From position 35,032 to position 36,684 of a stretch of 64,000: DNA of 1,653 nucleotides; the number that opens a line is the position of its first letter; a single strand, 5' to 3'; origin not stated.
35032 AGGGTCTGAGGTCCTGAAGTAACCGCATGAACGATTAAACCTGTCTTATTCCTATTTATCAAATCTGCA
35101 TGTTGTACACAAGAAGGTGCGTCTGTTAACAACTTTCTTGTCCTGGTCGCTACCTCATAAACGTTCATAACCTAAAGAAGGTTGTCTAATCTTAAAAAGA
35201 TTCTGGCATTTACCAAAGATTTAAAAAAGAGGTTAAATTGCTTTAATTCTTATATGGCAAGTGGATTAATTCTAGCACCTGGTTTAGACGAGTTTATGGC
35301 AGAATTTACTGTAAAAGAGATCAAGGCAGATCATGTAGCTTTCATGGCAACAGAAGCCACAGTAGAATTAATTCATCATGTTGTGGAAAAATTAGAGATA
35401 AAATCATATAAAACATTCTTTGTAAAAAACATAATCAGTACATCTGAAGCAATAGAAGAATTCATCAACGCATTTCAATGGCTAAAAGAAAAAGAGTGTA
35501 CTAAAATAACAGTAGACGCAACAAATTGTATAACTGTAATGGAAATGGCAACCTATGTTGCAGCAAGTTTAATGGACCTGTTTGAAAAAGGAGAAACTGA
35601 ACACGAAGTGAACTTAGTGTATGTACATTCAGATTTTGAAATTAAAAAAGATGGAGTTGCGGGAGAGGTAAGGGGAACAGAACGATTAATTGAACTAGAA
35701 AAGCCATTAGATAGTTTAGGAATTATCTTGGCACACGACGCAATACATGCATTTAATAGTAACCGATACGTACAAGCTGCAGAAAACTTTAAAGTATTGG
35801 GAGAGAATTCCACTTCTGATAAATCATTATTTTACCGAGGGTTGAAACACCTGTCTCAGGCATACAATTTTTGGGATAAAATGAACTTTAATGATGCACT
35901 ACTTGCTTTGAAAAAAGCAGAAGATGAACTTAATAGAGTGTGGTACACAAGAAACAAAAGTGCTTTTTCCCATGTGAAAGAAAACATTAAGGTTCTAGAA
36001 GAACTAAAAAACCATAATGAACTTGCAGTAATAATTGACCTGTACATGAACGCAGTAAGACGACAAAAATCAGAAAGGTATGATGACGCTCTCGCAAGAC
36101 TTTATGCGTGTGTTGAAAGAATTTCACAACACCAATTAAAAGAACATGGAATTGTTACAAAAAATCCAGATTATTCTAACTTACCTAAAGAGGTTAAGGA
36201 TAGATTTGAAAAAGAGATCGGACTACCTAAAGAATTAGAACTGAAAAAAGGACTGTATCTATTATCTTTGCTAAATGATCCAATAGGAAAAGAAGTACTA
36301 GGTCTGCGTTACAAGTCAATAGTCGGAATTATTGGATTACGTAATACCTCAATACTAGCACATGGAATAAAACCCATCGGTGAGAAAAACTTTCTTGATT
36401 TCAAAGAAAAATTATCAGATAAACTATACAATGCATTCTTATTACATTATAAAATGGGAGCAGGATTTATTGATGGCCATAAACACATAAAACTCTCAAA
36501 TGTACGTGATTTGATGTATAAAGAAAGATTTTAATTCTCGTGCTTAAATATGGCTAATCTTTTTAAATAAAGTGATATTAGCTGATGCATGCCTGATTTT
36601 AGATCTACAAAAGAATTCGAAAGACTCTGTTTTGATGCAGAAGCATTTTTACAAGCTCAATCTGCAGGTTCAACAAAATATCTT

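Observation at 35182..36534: Orphan CARF-HEPN (Csx1/Csm6-like) effector with no cas genes or CRISPR array within 64 kb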

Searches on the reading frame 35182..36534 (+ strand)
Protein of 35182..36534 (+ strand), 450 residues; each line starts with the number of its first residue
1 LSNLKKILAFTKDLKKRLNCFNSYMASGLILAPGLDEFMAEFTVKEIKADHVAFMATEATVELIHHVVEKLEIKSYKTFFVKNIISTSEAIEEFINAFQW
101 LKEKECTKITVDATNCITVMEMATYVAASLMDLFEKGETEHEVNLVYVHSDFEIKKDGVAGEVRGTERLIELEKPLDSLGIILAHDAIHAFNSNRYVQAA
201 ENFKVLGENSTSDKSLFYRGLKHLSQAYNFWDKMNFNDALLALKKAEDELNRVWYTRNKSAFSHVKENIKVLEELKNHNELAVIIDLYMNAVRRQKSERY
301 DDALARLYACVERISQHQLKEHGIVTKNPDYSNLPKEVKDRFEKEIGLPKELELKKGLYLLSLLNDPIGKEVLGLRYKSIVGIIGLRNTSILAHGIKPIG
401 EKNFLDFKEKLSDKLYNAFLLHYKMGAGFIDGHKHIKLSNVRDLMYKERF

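Call 3: search_protein_families(library=pfam, proteins=[window:35182-36534:+], max_evalue=0.1)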
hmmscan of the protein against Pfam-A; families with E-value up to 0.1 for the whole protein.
window:35182-36534:+ (450 aa): 3 families
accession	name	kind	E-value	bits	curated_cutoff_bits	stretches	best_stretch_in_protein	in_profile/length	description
PF09670.15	Cas_Cas02710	-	3.6e-27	95.4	27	1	277-412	6-147/153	Csm6 HEPN domain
PF22205.1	Csm6_6H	-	3.1e-10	40.5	27.6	1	185-265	7-83/93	Csm6 6H domain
PF22230.1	Csx1_CARF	-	0.067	14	24.7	0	90-151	103-162/163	CRISPR system endoribonuclease Csx1, CARF domain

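Call 4: search_protein_families(library=ncbifam, proteins=[window:35182-36534:+], max_evalue=0.1)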
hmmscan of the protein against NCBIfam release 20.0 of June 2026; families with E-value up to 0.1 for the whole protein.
window:35182-36534:+ (450 aa): 1 family
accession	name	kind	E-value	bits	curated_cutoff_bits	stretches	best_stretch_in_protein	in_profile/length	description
TIGR02710.1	TIGR02710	equivalog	1.1e-42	146.3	83.9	1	42-411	5-377/384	TIGR02710 family CRISPR-associated CARF protein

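Call 5: search_protein_families(library=padloc, proteins=[window:35182-36534:+], max_evalue=0.1)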
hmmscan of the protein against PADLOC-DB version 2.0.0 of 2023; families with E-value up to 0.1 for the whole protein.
window:35182-36534:+ (450 aa): 17 families
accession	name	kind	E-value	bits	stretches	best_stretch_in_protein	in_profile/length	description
PDLC01639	Csx1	-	1.4e-55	186.8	1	42-412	5-356/361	CAS-III; associated_signaling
PDLC01360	Csx1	-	2.4e-54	182.8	1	43-412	6-359/365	CAS-III; associated_signaling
PDLC01802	CARF1--CARF_HEPN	-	6.6e-52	174.6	1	42-413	18-367/388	-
PDLC01801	CARF1--CARF_HEPN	-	7.5e-52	174.6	1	24-419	22-421/441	-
PDLC01315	Csx1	-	4.2e-43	145.8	1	41-411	4-322/329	CAS-III; associated_signaling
PDLC01798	CARF1--CARF_HEPN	-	1e-40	138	1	41-414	16-385/396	-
PDLC01796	CARF1--CARF_HEPN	-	8.3e-38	128.6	1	189-412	166-376/401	-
PDLC01966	CARF_HEPN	-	7.5e-35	118.8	1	191-420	108-316/333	-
PDLC01031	Csx1/Csm6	-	5.5e-34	116.2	1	42-418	18-337/357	CARF+HEPN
PDLC01813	CARF1--CARF_HEPN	-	2e-26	91.1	1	43-413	19-400/421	-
PDLC01799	CARF1--CARF_HEPN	-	3.3e-23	80.4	1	45-413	66-437/454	-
PDLC01819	CARF1--CARF_HEPN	-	1.4e-22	77.9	1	58-411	92-445/475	-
PDLC01812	CARF1--CARF_HEPN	-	3.9e-17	59.9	1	29-400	10-388/418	-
PDLC01816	CARF1--CARF_HEPN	-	9.2e-11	39.2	1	224-403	207-385/427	-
PDLC01818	CARF1--CARF_HEPN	-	1.3e-08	33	1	35-325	88-339/419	-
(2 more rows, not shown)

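Call 11: find_encoding_contigs(protein=window:35182-36534:+, flank=10000, max_places=6)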
Protein window:35182-36534:+ (450 aa): no gene with exactly this product is on record in the collection.

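Call 12: find_homologous_proteins(query=window:35182-36534:+, max_evalue=0.001)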
Query window:35182-36534:+ (450 aa): 23 proteins with E <= 0.001 among 8000 candidates.
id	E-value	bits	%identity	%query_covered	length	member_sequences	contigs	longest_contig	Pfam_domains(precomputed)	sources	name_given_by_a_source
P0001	3.3e-138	479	52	94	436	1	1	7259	PF09670.16,PF22205.2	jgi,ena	-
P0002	6.5e-134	465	51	94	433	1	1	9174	PF09670.16,PF22205.2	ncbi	-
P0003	5.1e-132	459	49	94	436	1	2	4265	PF09670.16,PF22205.2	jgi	-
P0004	9.5e-132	458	52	93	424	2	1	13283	PF09670.16,PF22205.2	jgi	jgi:CRISPR-associated protein (TIGR02710 family)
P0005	1.0e-122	428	49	94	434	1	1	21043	PF09670.16,PF22205.2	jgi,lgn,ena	-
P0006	2.5e-121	424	48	94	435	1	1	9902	PF09670.16,PF22205.2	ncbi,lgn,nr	ncbi:MAG: TIGR02710 family CRISPR-associated protein [Candidatus Aenigmarchaeota archaeon]|nr:TIGR02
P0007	5.6e-119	416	48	94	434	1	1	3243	PF09670.16,PF22205.2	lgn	-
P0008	2.2e-113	398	46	93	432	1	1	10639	PF09670.16,PF22205.2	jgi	jgi:CRISPR-associated protein (TIGR02710 family)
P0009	6.3e-113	396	46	91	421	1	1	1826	PF09670.16,PF22205.2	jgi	jgi:CRISPR-associated protein (TIGR02710 family)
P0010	4.1e-105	370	45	94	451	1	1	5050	PF09670.16,PF22205.2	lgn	-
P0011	4.0e-104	367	52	71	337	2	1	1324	PF09670.16,PF22205.2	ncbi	ncbi:MAG: TIGR02710 family CRISPR-associated CARF protein, partial [Nanoarchaeota archaeon]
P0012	1.0e-103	366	44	94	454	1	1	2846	PF09670.16,PF22205.2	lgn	-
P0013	1.5e-103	365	44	94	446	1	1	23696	PF09670.16,PF22205.2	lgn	-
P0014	1.0e-101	359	42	94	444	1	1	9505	PF09670.16,PF22205.2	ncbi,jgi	jgi:CRISPR-associated protein (TIGR02710 family)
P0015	1.0e-94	336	50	73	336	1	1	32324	PF09670.16,PF22205.2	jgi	jgi:CRISPR-associated protein (TIGR02710 family)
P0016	6.0e-20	90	26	82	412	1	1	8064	PF09670.16,PF22205.2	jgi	jgi:CRISPR-associated protein (TIGR02710 family)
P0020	8.8e-15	73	27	83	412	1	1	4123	PF09670.16,PF22205.2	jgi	jgi:CRISPR-associated protein (TIGR02710 family)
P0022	1.2e-12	66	30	57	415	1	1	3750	PF09670.16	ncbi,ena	ncbi:MAG: TIGR02710 family CRISPR-associated CARF protein [Pseudomonadota bacterium]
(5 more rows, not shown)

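Call 13: find_encoding_contigs(protein=P0015, flank=10000, max_places=2)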
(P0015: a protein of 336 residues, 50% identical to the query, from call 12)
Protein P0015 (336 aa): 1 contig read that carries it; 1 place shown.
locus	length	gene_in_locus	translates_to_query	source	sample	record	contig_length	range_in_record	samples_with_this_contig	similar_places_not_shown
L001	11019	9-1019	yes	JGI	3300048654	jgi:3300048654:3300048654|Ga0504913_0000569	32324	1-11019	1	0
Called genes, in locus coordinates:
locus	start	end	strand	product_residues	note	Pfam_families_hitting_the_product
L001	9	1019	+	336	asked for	PF22205:Csm6_6H, PF09670:Cas_Cas02710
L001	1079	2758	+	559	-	-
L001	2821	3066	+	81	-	PF03144:GTP_EFTU_D2 (weak)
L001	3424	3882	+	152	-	PF01909:NTP_transf_2, PF18765:Polbeta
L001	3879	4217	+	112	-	PF01934:HepT-like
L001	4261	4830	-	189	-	PF09997:DUF2238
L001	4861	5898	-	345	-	PF13528:Glyco_trans_1_3, PF13439:Glyco_transf_4 (faint)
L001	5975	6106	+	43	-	-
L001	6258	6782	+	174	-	PF09335:VTT_dom (weak)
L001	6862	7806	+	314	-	PF00535:Glycos_transf_2 (weak)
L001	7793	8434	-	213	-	PF14360:PAP2_C (weak)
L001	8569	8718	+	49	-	-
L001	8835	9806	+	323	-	PF01078:Mg_chelatase (faint), PF05496:RuvB_N (weak), PF13173:AAA_14 (weak), PF00004:AAA, PF13177:DNA_pol3_delta2, PF25361:AAA_lid_RFC1, PF16193:AAA_assoc_2 (faint), PF08542:Rep_fac_C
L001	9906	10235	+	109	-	-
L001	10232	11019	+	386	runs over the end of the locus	PF05496:RuvB_N (weak), PF13191:AAA_16 (faint), PF20720:nSTAND3 (faint), PF13173:AAA_14 (weak), PF00004:AAA, PF07728:AAA_5 (faint), PF21960:RCF1-5-like_lid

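Call 14: find_encoding_contigs(protein=P0013, flank=10000, max_places=2)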
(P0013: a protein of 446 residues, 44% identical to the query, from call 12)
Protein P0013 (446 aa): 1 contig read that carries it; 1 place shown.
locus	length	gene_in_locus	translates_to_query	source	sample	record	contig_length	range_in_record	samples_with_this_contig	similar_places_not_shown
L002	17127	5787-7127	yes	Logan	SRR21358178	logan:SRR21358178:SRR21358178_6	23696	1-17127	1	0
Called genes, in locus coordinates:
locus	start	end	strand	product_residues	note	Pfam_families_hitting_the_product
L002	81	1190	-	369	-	PF00226:DnaJ, PF01556:DnaJ_C, PF00684:DnaJ_CXXCXGXG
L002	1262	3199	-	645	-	PF00012:HSP70, PF14450:FtsA (faint), PF06723:MreB_Mbl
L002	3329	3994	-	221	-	PF01025:GrpE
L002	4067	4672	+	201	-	PF11967:RecO_N, PF02565:RecO_C (weak)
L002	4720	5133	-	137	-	PF01850:PIN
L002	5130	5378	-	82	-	PF01402:RHH_1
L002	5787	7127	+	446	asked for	PF22205:Csm6_6H, PF09670:Cas_Cas02710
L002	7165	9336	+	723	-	-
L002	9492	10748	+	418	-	PF03793:PASTA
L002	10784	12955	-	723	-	PF02310:B12-binding, PF04055:Radical_SAM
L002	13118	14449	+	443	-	PF00515:TPR_1 (faint), PF07719:TPR_2 (faint), PF12895:ANAPC3 (faint), PF13181:TPR_8 (faint), PF13371:TPR_9 (faint), PF13424:TPR_12 (faint), PF13428:TPR_14 (faint), PF13432:TPR_16, +8 more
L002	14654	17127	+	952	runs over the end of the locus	PF17803:Cadherin_4 (faint), PF17963:Big_9, PF07676:PD40 (faint), PF10282:Lactonase (weak), PF17963:Big_9, PF17892:Cadherin_5, PF17963:Big_9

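Call 15: find_encoding_contigs(protein=P0005, flank=10000, max_places=2)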
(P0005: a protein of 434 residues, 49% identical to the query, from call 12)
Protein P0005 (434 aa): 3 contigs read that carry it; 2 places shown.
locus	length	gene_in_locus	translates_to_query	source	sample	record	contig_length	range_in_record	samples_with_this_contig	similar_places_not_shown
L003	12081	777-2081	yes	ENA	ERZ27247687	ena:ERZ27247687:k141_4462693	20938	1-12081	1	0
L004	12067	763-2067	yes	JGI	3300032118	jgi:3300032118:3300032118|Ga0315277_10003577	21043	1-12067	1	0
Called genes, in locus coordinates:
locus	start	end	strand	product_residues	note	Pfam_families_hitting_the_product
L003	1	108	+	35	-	?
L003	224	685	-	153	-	-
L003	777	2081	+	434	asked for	PF22205:Csm6_6H (weak), PF09670:Cas_Cas02710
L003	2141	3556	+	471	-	-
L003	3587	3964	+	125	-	-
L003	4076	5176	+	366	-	PF00589:Phage_integrase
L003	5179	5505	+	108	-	-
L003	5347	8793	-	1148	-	-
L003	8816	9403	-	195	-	-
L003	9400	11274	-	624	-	-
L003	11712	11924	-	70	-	-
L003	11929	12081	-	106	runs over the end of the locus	-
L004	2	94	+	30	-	?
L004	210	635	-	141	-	-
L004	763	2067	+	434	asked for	PF22205:Csm6_6H (weak), PF09670:Cas_Cas02710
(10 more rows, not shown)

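Call 16: find_encoding_contigs(protein=P0004, flank=10000, max_places=2)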
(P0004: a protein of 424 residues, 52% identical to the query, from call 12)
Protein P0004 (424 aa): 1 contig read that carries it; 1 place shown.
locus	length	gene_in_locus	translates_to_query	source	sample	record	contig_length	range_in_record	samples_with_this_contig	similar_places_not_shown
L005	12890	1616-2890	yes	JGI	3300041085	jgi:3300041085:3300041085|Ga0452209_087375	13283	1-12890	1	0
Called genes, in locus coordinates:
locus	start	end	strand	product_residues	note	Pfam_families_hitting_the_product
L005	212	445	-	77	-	-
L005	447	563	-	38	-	-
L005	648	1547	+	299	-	PF14528:LAGLIDADG_3 (faint)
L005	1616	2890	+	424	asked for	PF22205:Csm6_6H, PF09670:Cas_Cas02710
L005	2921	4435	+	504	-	-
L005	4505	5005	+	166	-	-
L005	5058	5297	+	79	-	-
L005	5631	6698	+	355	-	PF04055:Radical_SAM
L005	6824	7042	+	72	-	-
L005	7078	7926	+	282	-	PF22569:DCD_C (weak), PF22769:DCD (weak)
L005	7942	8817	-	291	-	-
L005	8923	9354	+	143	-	-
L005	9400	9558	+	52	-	-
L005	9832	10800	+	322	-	PF05496:RuvB_N, PF00004:AAA, PF13173:AAA_14 (weak), PF13177:DNA_pol3_delta2, PF21960:RCF1-5-like_lid, PF25361:AAA_lid_RFC1 (weak), PF16193:AAA_assoc_2 (weak), PF08542:Rep_fac_C, +1 more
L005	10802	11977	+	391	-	PF05673:DUF815 (weak), PF00004:AAA, PF13173:AAA_14 (weak), PF21960:RCF1-5-like_lid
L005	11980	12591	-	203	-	PF00081:Sod_Fe_N, PF02777:Sod_Fe_C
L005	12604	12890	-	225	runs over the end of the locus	?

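Call 22: find_encoding_contigs(protein=P0006, flank=10000, max_places=2)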
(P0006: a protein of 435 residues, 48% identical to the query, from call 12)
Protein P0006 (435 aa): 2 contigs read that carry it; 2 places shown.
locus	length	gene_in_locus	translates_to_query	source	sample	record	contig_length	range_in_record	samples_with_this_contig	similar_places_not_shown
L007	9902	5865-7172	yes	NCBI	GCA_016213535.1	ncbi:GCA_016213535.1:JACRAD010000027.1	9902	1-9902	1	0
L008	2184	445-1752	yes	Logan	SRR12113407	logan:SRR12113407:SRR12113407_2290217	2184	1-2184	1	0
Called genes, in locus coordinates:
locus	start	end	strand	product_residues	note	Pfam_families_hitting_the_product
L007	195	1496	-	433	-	PF02403:Seryl_tRNA_N, PF00587:tRNA-synt_2b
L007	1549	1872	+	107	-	PF01035:DNA_binding_1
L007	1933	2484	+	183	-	-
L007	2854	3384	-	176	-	-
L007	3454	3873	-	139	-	PF01092:Ribosomal_S6e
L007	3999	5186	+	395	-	PF00270:DEAD, PF04851:ResIII, PF00271:Helicase_C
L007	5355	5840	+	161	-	PF00293:NUDIX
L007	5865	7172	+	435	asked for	PF22205:Csm6_6H (weak), PF09670:Cas_Cas02710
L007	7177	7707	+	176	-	-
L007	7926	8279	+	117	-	-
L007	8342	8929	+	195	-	PF01966:HD (faint)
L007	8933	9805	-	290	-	PF01988:VIT1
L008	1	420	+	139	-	?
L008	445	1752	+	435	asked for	PF22205:Csm6_6H (weak), PF09670:Cas_Cas02710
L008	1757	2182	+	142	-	?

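Call 23: find_encoding_contigs(protein=P0008, flank=10000, max_places=2)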
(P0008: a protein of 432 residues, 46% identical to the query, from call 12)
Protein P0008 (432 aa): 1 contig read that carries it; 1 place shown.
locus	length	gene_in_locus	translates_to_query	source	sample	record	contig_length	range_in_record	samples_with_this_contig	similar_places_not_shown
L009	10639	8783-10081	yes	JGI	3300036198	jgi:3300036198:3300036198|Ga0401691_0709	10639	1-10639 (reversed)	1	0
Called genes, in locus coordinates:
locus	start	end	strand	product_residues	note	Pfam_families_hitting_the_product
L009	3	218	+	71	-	?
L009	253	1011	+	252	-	PF00849:PseudoU_synth_2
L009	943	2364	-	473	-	PF04055:Radical_SAM, PF13353:Fer4_12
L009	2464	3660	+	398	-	PF07690:MFS_1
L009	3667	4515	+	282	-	PF00487:FA_desaturase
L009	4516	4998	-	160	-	PF08279:HTH_11 (weak), PF13404:HTH_AsnC-type, PF13412:HTH_24, PF25212:HVO_A0114 (weak)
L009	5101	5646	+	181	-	-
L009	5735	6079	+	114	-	PF27806:HxsD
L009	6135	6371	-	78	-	PF10884:DUF2683 (weak)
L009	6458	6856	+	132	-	PF07681:DoxX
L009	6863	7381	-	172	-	PF07731:Cu-oxidase_2 (faint), PF13473:Cupredoxin_1, PF00127:Copper-bind, PF07732:Cu-oxidase_3 (faint)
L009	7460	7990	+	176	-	-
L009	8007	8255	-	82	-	PF13376:OmdA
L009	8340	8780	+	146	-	PF25109:HAD_PNKP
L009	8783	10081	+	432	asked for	PF22205:Csm6_6H, PF09670:Cas_Cas02710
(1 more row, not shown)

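Call 24: find_encoding_contigs(protein=P0014, flank=10000, max_places=2)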
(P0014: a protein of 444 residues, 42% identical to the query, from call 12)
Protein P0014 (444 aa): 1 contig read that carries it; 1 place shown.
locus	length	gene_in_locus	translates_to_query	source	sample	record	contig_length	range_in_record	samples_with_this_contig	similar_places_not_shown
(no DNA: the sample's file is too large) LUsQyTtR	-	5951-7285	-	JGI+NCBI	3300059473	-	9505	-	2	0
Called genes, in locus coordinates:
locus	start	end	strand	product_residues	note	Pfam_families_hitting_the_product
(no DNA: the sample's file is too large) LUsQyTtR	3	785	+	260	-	?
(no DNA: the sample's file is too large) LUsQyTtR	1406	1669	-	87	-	-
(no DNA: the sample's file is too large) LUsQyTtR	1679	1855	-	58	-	-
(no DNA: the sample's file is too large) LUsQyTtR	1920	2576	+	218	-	-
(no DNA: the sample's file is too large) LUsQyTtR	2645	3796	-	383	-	PF03054:tRNA_Me_trans, PF20259:tRNA_Me_trans_M, PF20258:tRNA_Me_trans_C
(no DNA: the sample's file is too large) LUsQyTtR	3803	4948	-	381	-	PF00266:Aminotran_5, PF01212:Beta_elim_lyase (weak)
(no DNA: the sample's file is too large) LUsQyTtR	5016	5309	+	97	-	-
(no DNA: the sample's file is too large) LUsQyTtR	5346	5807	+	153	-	-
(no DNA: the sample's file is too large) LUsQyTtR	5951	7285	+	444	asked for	PF22205:Csm6_6H (weak), PF09670:Cas_Cas02710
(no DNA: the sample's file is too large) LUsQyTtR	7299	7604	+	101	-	-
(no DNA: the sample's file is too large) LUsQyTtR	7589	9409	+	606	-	-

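Call 30: search_solved_structures(query=window:35254-36534:+, max_evalue=1, show_alignments=2)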
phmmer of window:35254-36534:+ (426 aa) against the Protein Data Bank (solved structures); distinct sequences matched with E-value up to 1: 12.
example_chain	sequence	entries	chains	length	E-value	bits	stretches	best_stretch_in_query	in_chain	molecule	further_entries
8jbc_A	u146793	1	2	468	6.9e-05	25.3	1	118-373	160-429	CRISPR system endoribonuclease Csm6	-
8jbb_A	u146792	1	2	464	7.7e-05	25.1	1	118-373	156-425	CRISPR system endoribonuclease Csm6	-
5fsh_A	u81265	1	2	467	7.9e-05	25.1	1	118-373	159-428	CSM6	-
8jh1_A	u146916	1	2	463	0.00025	23.4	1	140-373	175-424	CRISPR system endoribonuclease Csm6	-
2m49_A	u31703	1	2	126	0.54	12.5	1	142-222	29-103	Fibroblast growth factor 2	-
1cvs_A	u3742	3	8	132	0.6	12.3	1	142-222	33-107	FIBROBLAST GROWTH FACTOR 2 | PROTEIN (FIBROBLAST GROWTH FACTOR 2)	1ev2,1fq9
1bfg_A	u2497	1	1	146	0.74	12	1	142-222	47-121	BASIC FIBROBLAST GROWTH FACTOR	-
1bfb_A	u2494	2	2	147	0.75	12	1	142-222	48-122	BASIC FIBROBLAST GROWTH FACTOR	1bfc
1bas_A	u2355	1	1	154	0.84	11.8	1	142-222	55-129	BASIC FIBROBLAST GROWTH FACTOR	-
1ii4_A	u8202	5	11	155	0.85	11.8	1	142-222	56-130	HEPARIN-BINDING GROWTH FACTOR 2 | Fibroblast growth factor 2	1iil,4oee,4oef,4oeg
1bla_A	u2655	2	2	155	0.86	11.8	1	142-222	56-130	BASIC FIBROBLAST GROWTH FACTOR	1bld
1yzy_A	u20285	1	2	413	0.92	11.7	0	63-85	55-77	Hypothetical protein HI1011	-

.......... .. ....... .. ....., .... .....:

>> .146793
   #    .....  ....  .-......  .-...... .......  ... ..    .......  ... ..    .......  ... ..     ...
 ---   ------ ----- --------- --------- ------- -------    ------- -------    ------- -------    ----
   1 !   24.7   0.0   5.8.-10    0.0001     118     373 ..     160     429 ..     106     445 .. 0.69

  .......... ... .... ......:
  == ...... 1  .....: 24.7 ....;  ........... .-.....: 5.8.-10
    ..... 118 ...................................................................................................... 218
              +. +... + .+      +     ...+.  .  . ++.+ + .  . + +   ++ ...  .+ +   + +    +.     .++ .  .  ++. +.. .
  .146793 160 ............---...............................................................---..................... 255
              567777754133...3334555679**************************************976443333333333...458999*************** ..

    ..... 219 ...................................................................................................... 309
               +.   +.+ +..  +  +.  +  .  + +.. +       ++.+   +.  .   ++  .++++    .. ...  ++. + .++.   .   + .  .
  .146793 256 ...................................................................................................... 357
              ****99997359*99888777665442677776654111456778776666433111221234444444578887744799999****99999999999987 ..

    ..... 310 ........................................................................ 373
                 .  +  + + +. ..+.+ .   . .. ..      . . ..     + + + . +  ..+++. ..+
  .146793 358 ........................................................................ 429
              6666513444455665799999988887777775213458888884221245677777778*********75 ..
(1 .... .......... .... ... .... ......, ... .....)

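Call 44: find_related_loci(query=A4, collection=genome_contigs, flank=10000)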
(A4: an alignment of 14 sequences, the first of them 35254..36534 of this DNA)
Query A4 (426 aa) in genome_contigs; peptide patterns used: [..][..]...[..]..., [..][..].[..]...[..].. (x = any residue, [..] = any of these).
62 stretches matched a pattern; 2 encode a relative of the query (tblastn E <= 1e-3); 2 distinct loci.
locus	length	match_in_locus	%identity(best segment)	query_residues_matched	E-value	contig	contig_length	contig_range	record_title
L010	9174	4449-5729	51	1-424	2e-143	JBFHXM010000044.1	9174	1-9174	MAG: Candidatus Woesearchaeota archaeon isolate Mix_sand09.2021.07.Z.57 k141_2311109_length_9174_cov_8.0000, whole genom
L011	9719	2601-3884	51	1-424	9e-135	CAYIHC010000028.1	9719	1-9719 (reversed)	MAG TPA_asm: Candidatus Woesearchaeota archaeon isolate ERP119705_co20_126 genome assembly, contig: NODE_8681_length_971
